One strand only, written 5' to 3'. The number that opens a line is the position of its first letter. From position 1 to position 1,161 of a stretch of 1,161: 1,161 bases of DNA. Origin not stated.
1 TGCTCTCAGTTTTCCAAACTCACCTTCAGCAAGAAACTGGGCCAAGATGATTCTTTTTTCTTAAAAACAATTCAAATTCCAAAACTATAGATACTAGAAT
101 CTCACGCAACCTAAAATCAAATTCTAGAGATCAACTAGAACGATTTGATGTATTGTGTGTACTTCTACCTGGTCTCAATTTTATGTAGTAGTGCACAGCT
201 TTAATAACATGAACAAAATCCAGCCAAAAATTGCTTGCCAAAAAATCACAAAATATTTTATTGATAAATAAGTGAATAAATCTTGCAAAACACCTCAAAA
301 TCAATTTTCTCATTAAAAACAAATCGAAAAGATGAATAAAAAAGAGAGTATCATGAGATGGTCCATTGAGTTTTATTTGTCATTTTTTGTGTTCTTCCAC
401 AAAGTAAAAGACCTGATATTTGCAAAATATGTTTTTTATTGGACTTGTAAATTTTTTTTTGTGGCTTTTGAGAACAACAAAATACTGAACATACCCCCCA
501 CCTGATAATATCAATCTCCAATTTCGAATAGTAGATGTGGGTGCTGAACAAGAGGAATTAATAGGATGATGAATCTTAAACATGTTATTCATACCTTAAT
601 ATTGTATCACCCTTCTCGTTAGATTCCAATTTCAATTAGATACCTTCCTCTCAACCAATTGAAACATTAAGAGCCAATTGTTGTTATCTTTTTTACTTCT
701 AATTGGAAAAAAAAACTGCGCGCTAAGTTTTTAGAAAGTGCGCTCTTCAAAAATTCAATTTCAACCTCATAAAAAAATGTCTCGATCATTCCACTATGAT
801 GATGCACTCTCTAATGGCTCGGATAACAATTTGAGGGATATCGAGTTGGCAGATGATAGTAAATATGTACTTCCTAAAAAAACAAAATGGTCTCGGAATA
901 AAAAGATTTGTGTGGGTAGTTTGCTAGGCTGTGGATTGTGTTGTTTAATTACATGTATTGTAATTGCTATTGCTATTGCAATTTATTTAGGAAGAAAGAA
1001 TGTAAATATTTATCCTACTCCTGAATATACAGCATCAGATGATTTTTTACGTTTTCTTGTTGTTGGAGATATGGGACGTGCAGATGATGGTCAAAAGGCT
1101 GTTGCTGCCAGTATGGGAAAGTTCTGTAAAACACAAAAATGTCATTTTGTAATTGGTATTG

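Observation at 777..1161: Unannotated partial gene: an ACP5 / purple-acid-phosphatase-like metallophosphoesterase that the ORF track missed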

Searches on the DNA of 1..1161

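Call 44: search_rna_families(source=window, threshold=evalue, max_evalue=1)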
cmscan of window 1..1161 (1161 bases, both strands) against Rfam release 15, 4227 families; matches with E-value up to 1: 0.
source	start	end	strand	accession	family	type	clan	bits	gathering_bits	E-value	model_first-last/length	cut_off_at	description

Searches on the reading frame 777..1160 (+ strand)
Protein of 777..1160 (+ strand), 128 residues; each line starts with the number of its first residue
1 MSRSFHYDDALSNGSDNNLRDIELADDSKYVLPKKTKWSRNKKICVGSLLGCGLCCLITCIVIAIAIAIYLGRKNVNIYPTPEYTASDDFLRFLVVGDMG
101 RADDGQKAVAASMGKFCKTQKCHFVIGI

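Call 4: search_protein_families(library=pfam, proteins=[window:777-1160:+], max_evalue=10)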
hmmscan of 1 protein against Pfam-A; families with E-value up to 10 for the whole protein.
window:777-1160:+ (128 aa): 1 family
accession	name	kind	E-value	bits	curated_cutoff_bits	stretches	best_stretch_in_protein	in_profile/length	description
PF21498.3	Obc1_C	-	0.32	10.2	27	1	84-113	87-116/370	Oxalate biosynthetic component 1, C-terminal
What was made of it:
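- On Calcineurin-like metallophosphoesterase superfamily (Pfam PF00149): The window fragment alone gives no hit (call 4).
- Pfam finds nothing in the fragment (call 4).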

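Call 5: search_solved_structures(query=window:777-1160:+, max_evalue=10, show_alignments=3)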
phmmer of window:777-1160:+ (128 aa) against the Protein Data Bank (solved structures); distinct sequences matched with E-value up to 10: 0.

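Call 6: search_protein_families(library=ncbifam, proteins=[window:777-1160:+], max_evalue=10)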
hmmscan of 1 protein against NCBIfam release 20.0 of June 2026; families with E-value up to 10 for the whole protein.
window:777-1160:+ (128 aa): 0 families
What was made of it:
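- On its own it scores nothing against Pfam, NCBIfam or PDB sequences (calls 4-6).
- Tried and rejected: Pfam, NCBIfam and PDB-sequence searches with the 128-aa fragment alone gave nothing significant (calls 4-6).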

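Call 7: find_homologous_proteins(query=window:777-1160:+, max_evalue=10)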
Query window:777-1160:+ (128 aa): 1 proteins with E <= 10 among 4 candidates.
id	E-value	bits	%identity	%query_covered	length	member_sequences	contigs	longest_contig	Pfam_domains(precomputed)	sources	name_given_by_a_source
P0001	4.5e-72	258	100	91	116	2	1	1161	-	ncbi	ncbi:predicted protein, partial [Naegleria gruberi]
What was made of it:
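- Tried and rejected: It found only itself (call 7).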

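Call 9: find_encoding_contigs(protein=P0001, flank=10000)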
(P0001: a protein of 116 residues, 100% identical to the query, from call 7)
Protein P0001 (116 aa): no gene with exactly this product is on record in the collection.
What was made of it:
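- Tried and rejected: It gave no contig (call 9).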

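Call 10: list_cluster_members(proteins=[P0001])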
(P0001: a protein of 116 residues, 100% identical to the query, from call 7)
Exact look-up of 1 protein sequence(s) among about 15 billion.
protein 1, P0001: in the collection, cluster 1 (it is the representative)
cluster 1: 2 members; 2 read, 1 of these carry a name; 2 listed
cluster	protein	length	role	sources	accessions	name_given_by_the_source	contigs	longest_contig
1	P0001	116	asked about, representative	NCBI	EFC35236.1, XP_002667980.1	predicted protein, partial [Naegleria gruberi]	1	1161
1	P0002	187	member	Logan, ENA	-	-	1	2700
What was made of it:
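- Organism and existing model: calls 7 and 10.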

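Call 12: find_encoding_contigs(protein=P0002, flank=10000)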
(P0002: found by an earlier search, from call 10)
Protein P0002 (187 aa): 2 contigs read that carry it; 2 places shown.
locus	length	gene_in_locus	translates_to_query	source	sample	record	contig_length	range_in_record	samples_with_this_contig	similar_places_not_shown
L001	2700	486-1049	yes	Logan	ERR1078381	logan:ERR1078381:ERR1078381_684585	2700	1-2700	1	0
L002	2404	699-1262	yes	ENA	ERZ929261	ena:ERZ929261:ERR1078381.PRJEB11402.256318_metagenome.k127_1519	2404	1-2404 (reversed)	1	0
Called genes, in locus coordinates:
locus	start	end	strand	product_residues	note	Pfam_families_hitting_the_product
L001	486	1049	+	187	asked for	-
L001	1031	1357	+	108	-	-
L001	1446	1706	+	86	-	-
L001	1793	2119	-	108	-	-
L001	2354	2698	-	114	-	?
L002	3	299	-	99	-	?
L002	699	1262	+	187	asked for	-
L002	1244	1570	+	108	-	-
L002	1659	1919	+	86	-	-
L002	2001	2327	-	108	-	-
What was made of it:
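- Tried and rejected: The cluster mate P0002 did (call 12).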

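Call 35: search_protein_representatives(protein=window:777-1160:+)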
Query: 128 residues. Proteins with E-value up to 0.001 (for the whole library): 12; up to 1e-10: 5; up to 1e-30: 1. The best 12 are listed.
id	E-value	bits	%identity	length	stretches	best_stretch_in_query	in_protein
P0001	1.4e-72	257.8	100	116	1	1-116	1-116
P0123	5.3e-19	84.7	57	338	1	53-128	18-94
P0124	1.4e-15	73.6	40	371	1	33-128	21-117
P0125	1.0e-11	61.1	43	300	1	40-120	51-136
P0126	9.8e-11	57.9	40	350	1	50-127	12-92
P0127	8.0e-10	55.0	42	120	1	59-127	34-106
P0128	2.3e-08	50.2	33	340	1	33-127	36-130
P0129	3.0e-08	49.9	33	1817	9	53-80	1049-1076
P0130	1.4e-07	47.7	44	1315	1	31-48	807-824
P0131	2.1e-06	43.9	32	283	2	40-125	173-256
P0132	2.9e-04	37.0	43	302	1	59-126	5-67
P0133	3.2e-04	36.9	38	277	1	59-126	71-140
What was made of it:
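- Tried and rejected: The exhaustive HMMER scan was needed (call 35).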

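Call 36: search_protein_families(library=pfam, proteins=[P0123, P0124, P0125, P0126, P0127, P0128, P0131, P0132, P0133], max_evalue=0.001)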
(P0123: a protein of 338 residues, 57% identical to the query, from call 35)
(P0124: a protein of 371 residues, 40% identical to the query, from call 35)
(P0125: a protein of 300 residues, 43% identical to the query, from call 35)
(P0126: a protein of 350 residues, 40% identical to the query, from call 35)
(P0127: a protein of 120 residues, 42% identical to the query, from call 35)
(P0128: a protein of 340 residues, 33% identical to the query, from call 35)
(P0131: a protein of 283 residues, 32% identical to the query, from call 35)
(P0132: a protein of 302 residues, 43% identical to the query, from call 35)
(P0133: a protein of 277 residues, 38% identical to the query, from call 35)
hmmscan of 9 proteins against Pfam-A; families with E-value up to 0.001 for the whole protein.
P0123 (338 aa): 1 family
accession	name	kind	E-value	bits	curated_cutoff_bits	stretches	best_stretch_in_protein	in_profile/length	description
PF00149.33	Metallophos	-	2.7e-13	51.2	21.5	1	58-266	3-189/191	Calcineurin-like phosphoesterase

P0124 (371 aa): 1 family
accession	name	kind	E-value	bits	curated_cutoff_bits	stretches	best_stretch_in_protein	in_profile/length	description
PF00149.33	Metallophos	-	4.3e-15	57.1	21.5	1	80-296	2-191/191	Calcineurin-like phosphoesterase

P0125 (300 aa): 1 family
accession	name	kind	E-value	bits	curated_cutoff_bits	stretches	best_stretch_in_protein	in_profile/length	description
PF00149.33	Metallophos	-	6e-09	37.1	21.5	1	143-298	28-161/191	Calcineurin-like phosphoesterase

P0126 (350 aa): 1 family
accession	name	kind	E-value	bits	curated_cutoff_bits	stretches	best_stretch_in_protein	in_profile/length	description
PF00149.33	Metallophos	-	4.2e-16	60.4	21.5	1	56-275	1-190/191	Calcineurin-like phosphoesterase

P0127 (120 aa): 0 families

P0128 (340 aa): 1 family
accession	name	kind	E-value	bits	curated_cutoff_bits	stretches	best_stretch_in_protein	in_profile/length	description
PF00149.33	Metallophos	-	6.7e-18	66.2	21.5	1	94-308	2-189/191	Calcineurin-like phosphoesterase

P0131 (283 aa): 1 family
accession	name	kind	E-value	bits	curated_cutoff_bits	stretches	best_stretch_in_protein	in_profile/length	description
PF11414.13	Suppressor_APC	-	0.00027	21.5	25.4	0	11-39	10-38/82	Adenomatous polyposis coli tumour suppressor protein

P0132 (302 aa): 1 family
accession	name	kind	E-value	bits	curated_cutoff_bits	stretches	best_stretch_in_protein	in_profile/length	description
PF00149.33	Metallophos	-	9e-16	59.3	21.5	1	32-229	1-190/191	Calcineurin-like phosphoesterase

P0133 (277 aa): 1 family
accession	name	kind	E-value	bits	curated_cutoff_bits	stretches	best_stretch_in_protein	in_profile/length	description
PF00149.33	Metallophos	-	3.3e-09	37.9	21.5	1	105-269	2-142/191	Calcineurin-like phosphoesterase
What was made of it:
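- On Calcineurin-like metallophosphoesterase superfamily (Pfam PF00149): Seven of nine proteins found with the fragment alone also pass (call 36).
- Seven of the nine non-self hits examined carry PF00149 (calls 35, 36).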

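Call 39: search_protein_families(library=pfam, proteins=[L001:1796-2176:-, L001:2357-2689:-, L002:3-299:-], max_evalue=0.01)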
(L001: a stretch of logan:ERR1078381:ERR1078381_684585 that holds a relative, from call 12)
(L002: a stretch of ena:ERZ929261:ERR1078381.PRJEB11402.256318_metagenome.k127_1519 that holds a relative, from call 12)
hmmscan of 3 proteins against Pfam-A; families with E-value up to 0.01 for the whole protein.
L001:1796-2176:- (127 aa): 0 families

L001:2357-2689:- (111 aa): 0 families

L002:3-299:- (99 aa): 0 families
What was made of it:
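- Tried and rejected: They gave no Pfam hits (call 39).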

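Call 53: list_cluster_members(proteins=[P0004, P0005, P0006, P0123, P0124, P0125, P0126, P0128, P0132, P0133])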
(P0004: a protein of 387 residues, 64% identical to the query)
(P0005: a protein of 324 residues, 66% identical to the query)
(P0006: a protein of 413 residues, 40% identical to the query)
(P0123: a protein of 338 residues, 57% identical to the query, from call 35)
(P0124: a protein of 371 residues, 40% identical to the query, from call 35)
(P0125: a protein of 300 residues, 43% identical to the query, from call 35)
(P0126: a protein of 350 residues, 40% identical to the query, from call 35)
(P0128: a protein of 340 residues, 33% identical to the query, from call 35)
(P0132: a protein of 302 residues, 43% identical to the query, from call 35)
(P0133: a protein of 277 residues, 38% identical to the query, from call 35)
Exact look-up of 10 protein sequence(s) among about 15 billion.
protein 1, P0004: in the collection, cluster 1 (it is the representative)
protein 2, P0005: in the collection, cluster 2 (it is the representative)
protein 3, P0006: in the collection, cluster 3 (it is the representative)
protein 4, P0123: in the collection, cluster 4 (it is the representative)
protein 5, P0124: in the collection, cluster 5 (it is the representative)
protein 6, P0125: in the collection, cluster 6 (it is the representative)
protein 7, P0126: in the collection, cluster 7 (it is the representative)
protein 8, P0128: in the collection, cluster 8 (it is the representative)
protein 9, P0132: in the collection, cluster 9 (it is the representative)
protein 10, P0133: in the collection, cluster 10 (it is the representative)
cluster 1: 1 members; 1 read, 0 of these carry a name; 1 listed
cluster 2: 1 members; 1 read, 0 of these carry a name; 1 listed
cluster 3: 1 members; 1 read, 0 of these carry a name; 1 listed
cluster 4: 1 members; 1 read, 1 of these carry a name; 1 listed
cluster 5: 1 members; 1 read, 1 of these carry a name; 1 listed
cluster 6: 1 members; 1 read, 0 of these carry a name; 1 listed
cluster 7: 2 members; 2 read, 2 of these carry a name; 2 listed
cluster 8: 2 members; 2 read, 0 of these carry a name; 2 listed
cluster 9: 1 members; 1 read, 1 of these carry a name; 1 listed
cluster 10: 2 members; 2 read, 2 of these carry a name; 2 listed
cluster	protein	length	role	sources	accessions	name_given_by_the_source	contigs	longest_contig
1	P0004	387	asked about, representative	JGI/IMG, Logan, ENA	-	-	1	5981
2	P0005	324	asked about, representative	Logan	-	-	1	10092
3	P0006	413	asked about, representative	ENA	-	-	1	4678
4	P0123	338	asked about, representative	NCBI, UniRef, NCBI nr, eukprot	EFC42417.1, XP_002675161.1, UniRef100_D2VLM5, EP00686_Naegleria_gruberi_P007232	predicted protein [Naegleria gruberi] | Predicted protein n=1 Tax=Naegleria gruberi TaxID=5762 RepID=D2VLM5_NAEGR | uncharacterized protein NAEGRDRAFT_69834 [Naegleria gruberi]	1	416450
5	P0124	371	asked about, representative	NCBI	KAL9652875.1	hypothetical protein ABK040_010907 [Willaertia magna]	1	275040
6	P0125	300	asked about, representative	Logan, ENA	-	-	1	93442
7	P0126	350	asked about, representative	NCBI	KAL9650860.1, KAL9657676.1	hypothetical protein ABK040_012752 [Willaertia magna]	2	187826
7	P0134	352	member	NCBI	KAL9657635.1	hypothetical protein ABK040_012714 [Willaertia magna]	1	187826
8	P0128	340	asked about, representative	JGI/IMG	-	-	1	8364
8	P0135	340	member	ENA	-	-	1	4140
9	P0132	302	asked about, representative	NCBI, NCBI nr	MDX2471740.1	MAG: metallophosphoesterase [SAR324 cluster bacterium] | metallophosphoesterase [SAR324 cluster bacterium]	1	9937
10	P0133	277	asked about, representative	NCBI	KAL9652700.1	hypothetical protein ABK040_015750 [Willaertia magna]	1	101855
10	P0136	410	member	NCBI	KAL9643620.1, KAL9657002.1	hypothetical protein ABK040_007090 [Willaertia magna]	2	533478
